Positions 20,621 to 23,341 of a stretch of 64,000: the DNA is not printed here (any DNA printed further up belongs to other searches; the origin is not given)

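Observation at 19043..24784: opgG-opgH operon tightly followed by an ExeA-type AAA ATPase whose periplasmic module is two BON (OsmY-like) domains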

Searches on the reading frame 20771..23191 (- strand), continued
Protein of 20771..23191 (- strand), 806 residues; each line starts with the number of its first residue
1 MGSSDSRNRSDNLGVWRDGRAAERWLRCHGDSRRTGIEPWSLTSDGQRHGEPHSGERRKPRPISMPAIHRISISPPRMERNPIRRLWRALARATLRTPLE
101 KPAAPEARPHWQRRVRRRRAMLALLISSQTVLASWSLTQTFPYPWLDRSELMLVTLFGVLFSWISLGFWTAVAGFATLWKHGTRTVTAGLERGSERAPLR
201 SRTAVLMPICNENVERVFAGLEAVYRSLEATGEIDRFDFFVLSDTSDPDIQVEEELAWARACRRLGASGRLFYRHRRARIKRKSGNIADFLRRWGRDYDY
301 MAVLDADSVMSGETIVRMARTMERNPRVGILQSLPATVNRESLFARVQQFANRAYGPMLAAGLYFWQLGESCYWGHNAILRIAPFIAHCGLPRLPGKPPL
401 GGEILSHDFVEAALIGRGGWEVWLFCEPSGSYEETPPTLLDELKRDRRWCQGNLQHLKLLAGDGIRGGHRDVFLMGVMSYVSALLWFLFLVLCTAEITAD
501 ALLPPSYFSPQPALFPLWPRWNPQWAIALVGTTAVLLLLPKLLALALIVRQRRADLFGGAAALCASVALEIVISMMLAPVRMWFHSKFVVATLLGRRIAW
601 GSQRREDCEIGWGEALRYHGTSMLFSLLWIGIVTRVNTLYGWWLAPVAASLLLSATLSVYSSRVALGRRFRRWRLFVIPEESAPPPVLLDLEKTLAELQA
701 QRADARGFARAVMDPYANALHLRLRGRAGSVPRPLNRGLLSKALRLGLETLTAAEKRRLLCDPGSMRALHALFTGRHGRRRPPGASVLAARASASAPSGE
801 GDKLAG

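Call 41: find_encoding_contigs(protein=P0151, flank=8000, max_places=2)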
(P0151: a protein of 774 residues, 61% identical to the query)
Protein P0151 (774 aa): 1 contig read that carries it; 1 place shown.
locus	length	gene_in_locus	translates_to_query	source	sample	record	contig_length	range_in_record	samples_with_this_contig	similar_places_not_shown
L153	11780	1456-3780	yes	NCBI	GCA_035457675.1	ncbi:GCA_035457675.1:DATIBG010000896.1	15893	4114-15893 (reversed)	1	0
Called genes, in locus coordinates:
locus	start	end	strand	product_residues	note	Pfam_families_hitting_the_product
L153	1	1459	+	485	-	PF04349:MdoG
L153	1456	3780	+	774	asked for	PF00535:Glycos_transf_2, PF13506:Glyco_transf_21 (weak), PF13632:Glyco_trans_2_3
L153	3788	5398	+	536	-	PF13191:AAA_16, PF09848:SLFN-g3_helicase (weak), PF13401:AAA_22, PF04972:BON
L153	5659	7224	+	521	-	PF10412:TrwB_AAD_bind (weak), PF13191:AAA_16, PF13604:AAA_30 (weak), PF13401:AAA_22, PF08239:SH3_3 (weak)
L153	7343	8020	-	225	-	PF14417:MEDS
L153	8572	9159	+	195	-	PF03928:HbpS-like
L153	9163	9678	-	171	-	PF04248:NTP_transf_9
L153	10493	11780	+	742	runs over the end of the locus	PF01315:Ald_Xan_dh_C, PF02738:MoCoBD_1, PF20256:MoCoBD_2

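Call 54: search_protein_families(library=pfam, proteins=[L109:2567-3226:+, L109:3307-4371:+, L100:4269-4652:+, L103:8047-8415:+, L102:7277-8365:+, L099:8678-10120:+, L095:4872-7043:-, L114:9800-10429:+, L132:5342-5818:+, L133:8178-8957:+], max_evalue=0.001)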
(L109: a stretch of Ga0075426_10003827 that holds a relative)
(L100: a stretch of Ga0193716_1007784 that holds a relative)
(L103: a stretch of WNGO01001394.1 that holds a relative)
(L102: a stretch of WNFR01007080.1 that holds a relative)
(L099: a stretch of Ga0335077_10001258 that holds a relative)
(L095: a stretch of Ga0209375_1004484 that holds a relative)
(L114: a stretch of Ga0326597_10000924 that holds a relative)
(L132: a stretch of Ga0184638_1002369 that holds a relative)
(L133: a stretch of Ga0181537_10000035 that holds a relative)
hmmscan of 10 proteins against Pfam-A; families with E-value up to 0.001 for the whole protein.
L109:2567-3226:+ (219 aa): 2 families
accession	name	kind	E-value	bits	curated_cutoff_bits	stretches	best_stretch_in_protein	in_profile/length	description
PF05494.18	MlaC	-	5.3e-49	166.6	26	1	46-206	2-165/166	MlaC protein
PF16156.12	DUF4864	-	7e-05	23.5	27.1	1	71-178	6-111/117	Domain of unknown function (DUF4864)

L109:3307-4371:+ (354 aa): 0 families

L100:4269-4652:+ (127 aa): 1 family
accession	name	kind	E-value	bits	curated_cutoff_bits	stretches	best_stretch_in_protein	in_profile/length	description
PF13767.11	DUF4168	-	7e-12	46.7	25.8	1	41-116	2-95/95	Domain of unknown function (DUF4168)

L103:8047-8415:+ (122 aa): 0 families

L102:7277-8365:+ (362 aa): 1 family
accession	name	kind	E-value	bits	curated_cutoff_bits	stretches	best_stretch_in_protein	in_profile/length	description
PF09361.15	Phasin_2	-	0.00053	20.6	24.9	0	263-308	5-50/100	Phasin protein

L099:8678-10120:+ (480 aa): 1 family
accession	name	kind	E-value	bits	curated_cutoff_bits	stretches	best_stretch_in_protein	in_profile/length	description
PF10091.15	Glycoamylase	-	9.7e-76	254.6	27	1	213-460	1-221/221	Putative glucoamylase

L095:4872-7043:- (723 aa): 11 families
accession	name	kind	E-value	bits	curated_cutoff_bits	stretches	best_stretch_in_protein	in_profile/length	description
PF02518.31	HATPase_c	-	1.8e-26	93.2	26.4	1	602-712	2-110/111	Histidine kinase-, DNA gyrase B-, and HSP90-like ATPase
PF13426.13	PAS_9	-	5.6e-20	72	27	2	37-129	8-102/103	PAS domain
PF00989.32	PAS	-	8e-19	68.2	22.6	2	31-120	12-105/113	PAS fold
PF08448.16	PAS_4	-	1.6e-15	57.7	23.1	1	26-133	1-110/110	PAS fold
PF13185.12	GAF_2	-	5.6e-15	56.2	28.6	1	152-295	2-133/136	GAF domain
PF00512.31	HisKA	-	6.2e-11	42.6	26.9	1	494-557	2-64/66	His Kinase A (phospho-acceptor) domain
PF13188.13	PAS_8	-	2.1e-07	31.1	21.8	0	347-391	2-43/65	PAS domain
PF01590.32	GAF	-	3e-07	31.5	22.4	1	154-294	2-130/133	GAF domain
PF14215.12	bHLH-MYC_N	-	1.4e-06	29.2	30.2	1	110-275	31-166/181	bHLH-MYC and R2R3-MYB transcription factors N-terminal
PF08447.18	PAS_3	-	4.6e-06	27.3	25.6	1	43-123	2-87/89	PAS fold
PF22922.2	GAF_NLP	-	0.00089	19.3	24.1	0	193-272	63-146/175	NLP protein GAF domain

L114:9800-10429:+ (209 aa): 2 families
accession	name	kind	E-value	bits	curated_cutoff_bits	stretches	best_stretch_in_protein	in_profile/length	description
PF05494.18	MlaC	-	5.7e-47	160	26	1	37-197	3-166/166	MlaC protein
PF16156.12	DUF4864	-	0.00039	21.1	27.1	1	62-167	7-110/117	Domain of unknown function (DUF4864)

L132:5342-5818:+ (159 aa): 18 families
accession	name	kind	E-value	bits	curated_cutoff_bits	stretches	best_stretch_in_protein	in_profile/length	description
PF13401.12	AAA_22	-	9.2e-23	81.4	27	1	42-159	4-119/130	AAA domain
PF13191.12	AAA_16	-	2e-10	41.9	32.6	1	41-154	22-163/167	AAA ATPase domain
PF09848.15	SLFN-g3_helicase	-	1.4e-06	28.3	24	1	45-136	3-93/354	Schlafen group 3, DNA/RNA helicase domain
PF10412.15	TrwB_AAD_bind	-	1.9e-06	27.5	20.5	1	31-85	3-57/387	Type IV secretion-system coupling protein DNA-binding domain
PF13604.12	AAA_30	-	2.6e-06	27.8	27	1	36-155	11-119/191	AAA domain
PF25199.1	nSTAND_NTPase5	-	7.2e-06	26.3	34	1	19-83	20-82/145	Novel STAND NTPase 5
PF13245.12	AAA_19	-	3.4e-05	24.5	25.1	1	42-156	10-121/134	AAA domain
PF05729.18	NACHT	-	4.6e-05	23.8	26.7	1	46-70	3-27/167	NACHT domain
PF20720.3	nSTAND3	-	4.8e-05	23.6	27.2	1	41-70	15-44/155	Novel STAND NTPase 3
PF01637.24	ATPase_2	-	4.9e-05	23.7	33.2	1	42-135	19-123/225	ATPase domain predominantly from Archaea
PF00437.27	T2SSE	-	0.00012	21.3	24.9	1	32-69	131-168/370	Type II/IV secretion system protein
PF02492.25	cobW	-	0.00014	21.9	20.7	1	46-80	3-37/180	CobW/HypB/UreG, nucleotide-binding domain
PF00005.33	ABC_tran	-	0.00041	21.4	25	1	45-144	13-94/137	ABC transporter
PF13521.12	AAA_28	-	0.00051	20.7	27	1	46-95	2-40/164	AAA domain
PF13173.12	AAA_14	-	0.00059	20.3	27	0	45-136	4-76/129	AAA domain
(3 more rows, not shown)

L133:8178-8957:+ (259 aa): 0 families

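Call 69: search_protein_families(library=pfam, proteins=[L153:3788-5398:+, L153:5659-7224:+], max_evalue=0.001)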
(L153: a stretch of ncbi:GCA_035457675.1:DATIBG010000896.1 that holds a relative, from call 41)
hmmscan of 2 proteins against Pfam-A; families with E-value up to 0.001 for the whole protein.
L153:3788-5398:+ (536 aa): 9 families
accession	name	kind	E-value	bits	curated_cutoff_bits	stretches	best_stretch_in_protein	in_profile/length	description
PF13401.12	AAA_22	-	3.5e-29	102.2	27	1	44-172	4-130/130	AAA domain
PF04972.22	BON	-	1.5e-12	48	27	1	466-526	5-68/69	BON domain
PF13191.12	AAA_16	-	2.3e-09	38.4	32.6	1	44-156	23-163/167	AAA ATPase domain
PF09848.15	SLFN-g3_helicase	-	2.3e-06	27.6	24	1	47-182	3-137/354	Schlafen group 3, DNA/RNA helicase domain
PF13604.12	AAA_30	-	5.5e-05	23.4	27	1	41-158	14-120/191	AAA domain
PF25199.1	nSTAND_NTPase5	-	9.5e-05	22.7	34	0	21-65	20-61/145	Novel STAND NTPase 5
PF10412.15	TrwB_AAD_bind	-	0.00042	19.8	20.5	1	33-87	3-57/387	Type IV secretion-system coupling protein DNA-binding domain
PF20720.3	nSTAND3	-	0.00053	20.1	27.2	0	44-67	16-39/155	Novel STAND NTPase 3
PF13238.12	AAA_18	-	0.00098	20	29.4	0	48-79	1-25/128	AAA domain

L153:5659-7224:+ (521 aa): 12 families
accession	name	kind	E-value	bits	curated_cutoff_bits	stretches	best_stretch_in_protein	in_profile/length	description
PF13401.12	AAA_22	-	5.8e-27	95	27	1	42-170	4-130/130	AAA domain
PF13191.12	AAA_16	-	9.3e-10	39.7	32.6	1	41-152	22-162/167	AAA ATPase domain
PF08239.17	SH3_3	-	1.9e-06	28.4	27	1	465-513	4-51/54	Bacterial SH3 domain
PF13604.12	AAA_30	-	4.2e-06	27.1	27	1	36-156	11-120/191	AAA domain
PF10412.15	TrwB_AAD_bind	-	1e-05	25.1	20.5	1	31-85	3-57/387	Type IV secretion-system coupling protein DNA-binding domain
PF09848.15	SLFN-g3_helicase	-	2.1e-05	24.5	24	1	45-148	3-111/354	Schlafen group 3, DNA/RNA helicase domain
PF25199.1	nSTAND_NTPase5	-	3.5e-05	24.1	34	1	19-139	20-113/145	Novel STAND NTPase 5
PF20720.3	nSTAND3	-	0.00027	21.1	27.2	1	42-71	16-45/155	Novel STAND NTPase 3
PF05729.18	NACHT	-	0.00036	20.8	26.7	1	46-69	3-26/167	NACHT domain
PF13245.12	AAA_19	-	0.00083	20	25.1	0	42-156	10-121/134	AAA domain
PF02492.25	cobW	-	0.00089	19.3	20.7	0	46-81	3-38/180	CobW/HypB/UreG, nucleotide-binding domain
PF00437.27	T2SSE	-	0.00096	18.3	24.9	0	32-69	131-168/370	Type II/IV secretion system protein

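Call 71: find_homologous_proteins(query=L114:2160-3785:-, max_evalue=1e-20)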
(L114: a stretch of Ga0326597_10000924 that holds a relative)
Query L114:2160-3785:- (541 aa): 95 proteins with E <= 1e-20 among 8000 candidates.
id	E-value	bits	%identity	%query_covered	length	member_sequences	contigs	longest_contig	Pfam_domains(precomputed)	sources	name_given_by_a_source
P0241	0.0e+0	1190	100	100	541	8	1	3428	PF04972.23,PF13401.13,PF13191.13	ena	-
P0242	6.5e-230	783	68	100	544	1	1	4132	PF04972.23,PF13401.13,PF13191.13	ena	-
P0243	6.1e-217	740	64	100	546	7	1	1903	PF04972.23,PF13401.13,PF13191.13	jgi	jgi:general secretion pathway protein A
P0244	9.5e-209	713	62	99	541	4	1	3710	PF04972.23,PF13401.13,PF13191.13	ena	-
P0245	1.9e-161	557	55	99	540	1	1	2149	PF04972.23,PF13401.13,PF13191.13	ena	-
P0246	9.8e-158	544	64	74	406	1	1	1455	PF04972.23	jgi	jgi:hypothetical protein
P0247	2.3e-153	530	52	99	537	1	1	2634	PF04972.23,PF13401.13,PF13191.13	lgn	-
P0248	3.9e-152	526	51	99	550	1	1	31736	PF04972.23,PF13401.13,PF13191.13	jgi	jgi:general secretion pathway protein A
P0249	3.8e-147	510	51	99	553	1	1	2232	PF04972.23,PF13401.13,PF13191.13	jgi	-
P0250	9.2e-142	492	50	99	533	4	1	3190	PF04972.23,PF13401.13,PF13191.13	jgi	jgi:type II secretory pathway predicted ATPase ExeA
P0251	4.1e-131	457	42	100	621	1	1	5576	PF04972.23,PF13401.13,PF13191.13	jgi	jgi:type II secretory pathway predicted ATPase ExeA/osmotically-inducible protein OsmY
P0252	7.7e-130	452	43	99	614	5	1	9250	PF04972.23,PF13401.13,PF13191.13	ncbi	-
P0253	1.5e-129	451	45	99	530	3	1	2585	PF04972.23,PF13401.13,PF13191.13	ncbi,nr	ncbi:MAG TPA: AAA family ATPase [Candidatus Limnocylindria bacterium]|nr:AAA family ATPase [Candidat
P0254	7.0e-119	416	43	99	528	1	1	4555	PF04972.23,PF13401.13,PF13191.13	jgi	jgi:general secretion pathway protein A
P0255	1.2e-116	409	44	99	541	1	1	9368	PF04972.23,PF13401.13,PF13191.13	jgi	-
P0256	2.4e-116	408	44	99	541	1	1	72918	PF04972.23,PF13401.13,PF13191.13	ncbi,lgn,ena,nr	ncbi:MAG: BON domain-containing protein [Deltaproteobacteria bacterium]|nr:MAG: BON domain-containin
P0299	1.8e-87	313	38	96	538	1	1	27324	PF04972.23,PF13401.13,PF13191.13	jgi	jgi:type II secretory pathway predicted ATPase ExeA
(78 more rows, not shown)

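Call 72: find_encoding_contigs(protein=P0248, flank=8000, max_places=1)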
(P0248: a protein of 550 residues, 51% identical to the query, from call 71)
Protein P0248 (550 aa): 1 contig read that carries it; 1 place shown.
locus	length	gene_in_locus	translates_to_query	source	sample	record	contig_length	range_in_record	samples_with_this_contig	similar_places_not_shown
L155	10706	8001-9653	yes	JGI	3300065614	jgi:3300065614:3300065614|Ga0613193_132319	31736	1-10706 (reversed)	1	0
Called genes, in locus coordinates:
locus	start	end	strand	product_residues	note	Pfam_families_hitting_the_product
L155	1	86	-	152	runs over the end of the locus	PF00072:Response_reg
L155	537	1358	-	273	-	-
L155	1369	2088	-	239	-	PF00149:Metallophos, PF12850:Metallophos_2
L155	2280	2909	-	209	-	PF04972:BON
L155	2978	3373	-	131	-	PF13767:DUF4168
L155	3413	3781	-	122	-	-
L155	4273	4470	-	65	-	PF01464:SLT (weak)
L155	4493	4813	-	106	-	-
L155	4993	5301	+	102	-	-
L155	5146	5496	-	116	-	PF13441:Gly-zipper_YMGG, PF13488:Gly-zipper_Omp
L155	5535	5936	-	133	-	PF00072:Response_reg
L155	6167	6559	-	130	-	PF13767:DUF4168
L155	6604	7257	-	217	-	PF05494:MlaC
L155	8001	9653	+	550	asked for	PF13191:AAA_16, PF13401:AAA_22, PF04972:BON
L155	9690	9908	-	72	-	PF10049:DUF2283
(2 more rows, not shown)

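Call 73: find_encoding_contigs(protein=P0256, flank=8000, max_places=1)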
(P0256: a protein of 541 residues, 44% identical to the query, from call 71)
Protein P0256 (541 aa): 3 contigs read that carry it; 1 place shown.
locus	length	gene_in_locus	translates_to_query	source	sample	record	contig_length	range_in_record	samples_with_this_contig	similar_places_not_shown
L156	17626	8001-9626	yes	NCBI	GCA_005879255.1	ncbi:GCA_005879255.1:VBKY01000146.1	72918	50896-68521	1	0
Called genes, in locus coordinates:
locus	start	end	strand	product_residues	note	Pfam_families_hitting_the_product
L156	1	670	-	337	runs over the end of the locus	PF00582:Usp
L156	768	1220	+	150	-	-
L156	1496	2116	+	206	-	PF02482:Ribosomal_S30AE, PF00313:CSD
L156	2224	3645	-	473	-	PF00072:Response_reg, PF00158:Sigma54_activat, PF14532:Sigma54_activ_2, PF07724:AAA_2 (faint), PF00004:AAA (weak), PF07728:AAA_5, PF25601:AAA_lid_14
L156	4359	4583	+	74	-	-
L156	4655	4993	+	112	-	PF04972:BON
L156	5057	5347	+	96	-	-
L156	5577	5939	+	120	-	PF00072:Response_reg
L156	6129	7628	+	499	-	PF00989:PAS, PF08448:PAS_4, PF08447:PAS_3, PF13426:PAS_9, PF00512:HisKA, PF02518:HATPase_c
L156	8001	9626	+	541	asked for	PF13191:AAA_16, PF13401:AAA_22, PF04972:BON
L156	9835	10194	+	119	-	-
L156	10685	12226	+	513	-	PF12708:Pect-lyase_RHGA_epim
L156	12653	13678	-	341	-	PF05048:NosD (weak)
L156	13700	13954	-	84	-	PF12708:Pect-lyase_RHGA_epim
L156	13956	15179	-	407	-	PF13439:Glyco_transf_4, PF13477:Glyco_trans_4_2, PF13579:Glyco_trans_4_4, PF20706:GT4-conflict (weak), PF00534:Glycos_transf_1, PF13692:Glyco_trans_1_4, PF13524:Glyco_trans_1_2 (weak)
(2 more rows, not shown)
